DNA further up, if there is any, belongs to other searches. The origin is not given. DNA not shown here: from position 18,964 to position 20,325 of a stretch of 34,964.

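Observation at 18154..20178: Single-ORF fusion of a PrmC/HemK-type N5-glutamine methyltransferase to a FemAB-like double-GNAT region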

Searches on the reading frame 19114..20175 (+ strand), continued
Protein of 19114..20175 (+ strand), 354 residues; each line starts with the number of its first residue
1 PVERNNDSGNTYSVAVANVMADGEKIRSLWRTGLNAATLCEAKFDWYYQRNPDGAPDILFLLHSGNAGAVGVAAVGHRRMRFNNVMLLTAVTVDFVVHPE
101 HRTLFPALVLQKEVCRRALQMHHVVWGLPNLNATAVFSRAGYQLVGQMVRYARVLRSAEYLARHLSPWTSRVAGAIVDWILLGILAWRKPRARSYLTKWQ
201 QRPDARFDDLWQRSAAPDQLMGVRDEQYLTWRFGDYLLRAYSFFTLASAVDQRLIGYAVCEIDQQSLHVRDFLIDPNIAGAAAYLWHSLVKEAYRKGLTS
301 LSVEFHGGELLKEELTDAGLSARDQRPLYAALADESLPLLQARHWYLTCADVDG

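Call 46: search_protein_families(library=pfam, proteins=[L015:5883-7475:+, L015:897-3695:+, L015:11736-13091:+, L015:11032-11970:-, L015:13160-14233:+, L015:14712-15470:+], max_evalue=0.001)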
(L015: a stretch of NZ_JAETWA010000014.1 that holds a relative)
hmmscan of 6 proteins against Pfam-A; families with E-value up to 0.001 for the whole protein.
L015:5883-7475:+ (531 aa): 0 families

L015:897-3695:+ (933 aa): 0 families

L015:11736-13091:+ (452 aa): 0 families

L015:11032-11970:- (312 aa): 0 families

L015:13160-14233:+ (358 aa): 0 families

L015:14712-15470:+ (253 aa): 0 families

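Call 89: find_encoding_contigs(protein=P0078, flank=8000, max_places=1)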
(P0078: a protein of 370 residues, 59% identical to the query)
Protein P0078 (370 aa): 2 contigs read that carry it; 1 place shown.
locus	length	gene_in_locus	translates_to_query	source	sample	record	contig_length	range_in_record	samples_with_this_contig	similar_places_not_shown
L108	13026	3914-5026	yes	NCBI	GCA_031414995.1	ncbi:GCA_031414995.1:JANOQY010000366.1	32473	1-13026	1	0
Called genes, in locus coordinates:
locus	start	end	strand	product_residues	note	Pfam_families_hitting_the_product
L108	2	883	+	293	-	?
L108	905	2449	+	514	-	PF00501:AMP-binding, PF13193:AMP-binding_C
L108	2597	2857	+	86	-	-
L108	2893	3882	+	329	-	PF02540:NAD_synthase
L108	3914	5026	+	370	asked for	PF00583:Acetyltransf_1 (faint)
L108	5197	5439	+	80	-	PF00550:PP-binding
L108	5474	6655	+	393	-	PF02771:Acyl-CoA_dh_N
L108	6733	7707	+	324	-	PF08893:DUF1839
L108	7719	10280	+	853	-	PF22666:Glyco_hydro_2_N2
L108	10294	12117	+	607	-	PF12146:Hydrolase_4, PF00561:Abhydrolase_1 (weak), PF12146:Hydrolase_4, PF12697:Abhydrolase_6 (weak)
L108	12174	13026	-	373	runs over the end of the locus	PF13191:AAA_16, PF01637:ATPase_2 (weak), PF05970:PIF1 (weak), PF09848:SLFN-g3_helicase (weak), PF13401:AAA_22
